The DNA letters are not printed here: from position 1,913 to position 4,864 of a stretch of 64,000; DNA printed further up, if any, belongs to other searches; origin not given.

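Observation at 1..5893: Cytoplasmic pyrogallol-hydroxytransferase-like molybdoenzyme cassette with a dedicated regulator: candidate uncharacterised (poly)phenol/catechol-transforming system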

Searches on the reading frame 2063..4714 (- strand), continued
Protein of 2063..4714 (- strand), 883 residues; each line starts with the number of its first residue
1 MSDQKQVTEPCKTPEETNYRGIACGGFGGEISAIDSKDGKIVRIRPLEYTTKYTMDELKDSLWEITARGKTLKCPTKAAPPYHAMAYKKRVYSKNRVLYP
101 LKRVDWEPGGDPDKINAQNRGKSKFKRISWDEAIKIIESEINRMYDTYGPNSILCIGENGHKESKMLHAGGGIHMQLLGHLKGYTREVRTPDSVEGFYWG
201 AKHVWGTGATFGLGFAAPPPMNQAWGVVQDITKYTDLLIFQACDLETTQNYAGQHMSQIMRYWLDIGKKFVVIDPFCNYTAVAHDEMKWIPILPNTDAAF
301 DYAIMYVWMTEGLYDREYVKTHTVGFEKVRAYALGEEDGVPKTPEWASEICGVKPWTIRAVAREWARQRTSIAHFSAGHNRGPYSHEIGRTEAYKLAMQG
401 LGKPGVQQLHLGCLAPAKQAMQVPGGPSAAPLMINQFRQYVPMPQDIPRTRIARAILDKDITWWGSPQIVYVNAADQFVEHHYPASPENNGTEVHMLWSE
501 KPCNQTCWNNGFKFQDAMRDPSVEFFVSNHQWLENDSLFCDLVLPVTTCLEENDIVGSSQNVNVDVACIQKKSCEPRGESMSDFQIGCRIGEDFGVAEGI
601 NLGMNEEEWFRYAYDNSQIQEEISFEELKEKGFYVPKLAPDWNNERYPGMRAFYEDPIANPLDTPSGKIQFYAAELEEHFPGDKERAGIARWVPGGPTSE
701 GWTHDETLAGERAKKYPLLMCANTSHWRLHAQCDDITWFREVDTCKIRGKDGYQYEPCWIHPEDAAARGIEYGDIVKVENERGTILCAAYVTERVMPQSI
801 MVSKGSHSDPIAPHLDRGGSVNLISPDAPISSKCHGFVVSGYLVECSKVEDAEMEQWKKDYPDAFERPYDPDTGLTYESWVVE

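Call 36: find_encoding_contigs(protein=P0013, flank=9000, max_places=1)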
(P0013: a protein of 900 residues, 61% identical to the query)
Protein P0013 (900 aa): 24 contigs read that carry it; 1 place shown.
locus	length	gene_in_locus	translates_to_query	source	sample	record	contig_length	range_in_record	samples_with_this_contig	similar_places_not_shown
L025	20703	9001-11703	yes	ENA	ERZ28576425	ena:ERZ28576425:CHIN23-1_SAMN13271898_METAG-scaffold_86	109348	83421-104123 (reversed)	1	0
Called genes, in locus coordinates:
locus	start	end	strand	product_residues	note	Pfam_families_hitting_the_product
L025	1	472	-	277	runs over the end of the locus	PF00174:Oxidored_molyb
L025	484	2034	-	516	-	PF00174:Oxidored_molyb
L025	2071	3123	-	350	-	PF03916:NrfD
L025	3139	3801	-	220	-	PF13237:Fer4_10 (weak), PF13247:Fer4_11, PF12838:Fer4_7, PF13187:Fer4_9 (weak), PF25160:LdpA_Fe-S-bd (weak), PF12797:Fer4_2 (weak), PF00037:Fer4, PF12837:Fer4_6 (weak), +1 more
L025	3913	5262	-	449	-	PF00196:GerE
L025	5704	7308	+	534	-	PF01946:Thi4 (faint), PF00890:FAD_binding_2, PF01134:GIDA (faint), PF01266:DAO, PF03486:HI0933_like (weak), PF07992:Pyr_redox_2 (weak), PF12831:FAD_oxidored (weak), PF13450:NAD_binding_8 (faint)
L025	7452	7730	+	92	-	PF05015:HigB-like_toxin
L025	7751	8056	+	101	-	PF01381:HTH_3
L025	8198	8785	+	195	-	PF00440:TetR_N, PF14278:TetR_C_8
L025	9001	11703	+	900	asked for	PF00384:Molybdopterin, PF01568:Molydop_binding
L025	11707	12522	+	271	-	-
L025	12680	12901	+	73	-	-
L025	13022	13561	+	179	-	PF13669:Glyoxalase_4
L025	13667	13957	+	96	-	-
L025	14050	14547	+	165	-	PF00254:FKBP_C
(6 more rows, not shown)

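Call 37: find_encoding_contigs(protein=P0004, flank=9000, max_places=1)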
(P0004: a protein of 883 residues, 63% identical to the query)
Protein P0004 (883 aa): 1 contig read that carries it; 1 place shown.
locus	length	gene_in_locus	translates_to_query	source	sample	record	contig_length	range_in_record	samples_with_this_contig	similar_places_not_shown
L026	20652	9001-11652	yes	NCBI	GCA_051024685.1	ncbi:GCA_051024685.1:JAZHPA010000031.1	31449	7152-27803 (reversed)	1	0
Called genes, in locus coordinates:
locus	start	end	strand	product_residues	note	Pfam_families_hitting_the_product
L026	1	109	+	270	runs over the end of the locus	PF12838:Fer4_7 (faint), PF13247:Fer4_11, PF13620:CarboxypepD_reg, PF13715:CarbopepD_reg_2 (weak)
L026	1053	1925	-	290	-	PF02548:Pantoate_transf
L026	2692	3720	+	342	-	PF08240:ADH_N, PF00107:ADH_zinc_N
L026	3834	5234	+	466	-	PF00083:Sugar_tr (weak), PF06609:TRI12 (weak), PF07690:MFS_1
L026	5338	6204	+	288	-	PF00106:adh_short, PF08659:KR (weak), PF13561:adh_short_C2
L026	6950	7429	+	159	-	PF00903:Glyoxalase, PF13669:Glyoxalase_4, PF22677:Ble-like_N (faint)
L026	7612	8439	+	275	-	PF00196:GerE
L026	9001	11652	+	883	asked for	PF21423:AhtL-like_1st (weak), PF00384:Molybdopterin, PF01568:Molydop_binding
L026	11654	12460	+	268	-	PF13247:Fer4_11, PF12838:Fer4_7 (weak), PF13187:Fer4_9 (weak), PF00037:Fer4, PF12797:Fer4_2 (weak), PF12837:Fer4_6, PF13237:Fer4_10 (weak), PF13620:CarboxypepD_reg, +2 more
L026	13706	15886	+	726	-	PF04879:Molybdop_Fe4S4, PF00384:Molybdopterin, PF01568:Molydop_binding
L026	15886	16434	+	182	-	PF13237:Fer4_10 (faint), PF14697:Fer4_21 (faint), PF12838:Fer4_7 (weak), PF13247:Fer4_11, PF13187:Fer4_9 (weak), PF00037:Fer4, PF12797:Fer4_2 (weak), PF12837:Fer4_6 (weak)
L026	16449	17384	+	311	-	PF03916:NrfD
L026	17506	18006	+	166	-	PF13508:Acetyltransf_7 (weak)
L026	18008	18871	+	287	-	PF09837:DUF2064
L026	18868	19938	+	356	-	PF13183:Fer4_8 (faint), PF02754:CCG (weak)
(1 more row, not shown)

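Call 38: find_encoding_contigs(protein=P0031, flank=9000, max_places=1)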
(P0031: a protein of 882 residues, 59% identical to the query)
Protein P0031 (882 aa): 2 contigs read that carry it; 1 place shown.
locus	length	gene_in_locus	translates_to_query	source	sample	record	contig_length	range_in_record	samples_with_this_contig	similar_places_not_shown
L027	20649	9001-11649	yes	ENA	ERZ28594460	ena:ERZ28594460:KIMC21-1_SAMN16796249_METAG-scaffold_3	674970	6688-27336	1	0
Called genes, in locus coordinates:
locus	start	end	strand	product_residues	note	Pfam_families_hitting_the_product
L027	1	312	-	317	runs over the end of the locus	PF03916:NrfD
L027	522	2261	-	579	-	PF00112:Peptidase_C1, PF18560:Lectin_like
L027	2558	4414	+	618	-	PF00069:Pkinase, PF07714:PK_Tyr_Ser-Thr, PF03109:ABC1 (weak)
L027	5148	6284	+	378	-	PF01590:GAF (weak), PF13185:GAF_2 (weak), PF07730:HisKA_3, PF13581:HATPase_c_2 (weak), PF02518:HATPase_c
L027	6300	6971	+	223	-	PF00072:Response_reg, PF00196:GerE, PF08281:Sigma70_r4_2 (weak)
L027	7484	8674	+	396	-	PF07690:MFS_1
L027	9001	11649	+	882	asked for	PF21423:AhtL-like_1st, PF00384:Molybdopterin, PF01568:Molydop_binding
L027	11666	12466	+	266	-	PF13247:Fer4_11, PF13620:CarboxypepD_reg, PF13715:CarbopepD_reg_2 (weak)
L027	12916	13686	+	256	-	PF00106:adh_short, PF13561:adh_short_C2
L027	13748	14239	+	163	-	PF13669:Glyoxalase_4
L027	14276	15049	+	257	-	PF00106:adh_short, PF08659:KR (weak), PF13561:adh_short_C2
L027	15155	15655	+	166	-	-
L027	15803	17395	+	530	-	PF03486:HI0933_like (faint), PF00890:FAD_binding_2, PF01134:GIDA (faint), PF01266:DAO, PF07992:Pyr_redox_2 (weak), PF12831:FAD_oxidored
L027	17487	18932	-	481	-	PF00196:GerE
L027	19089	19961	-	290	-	PF08543:Phos_pyr_kin, PF00294:PfkB (weak)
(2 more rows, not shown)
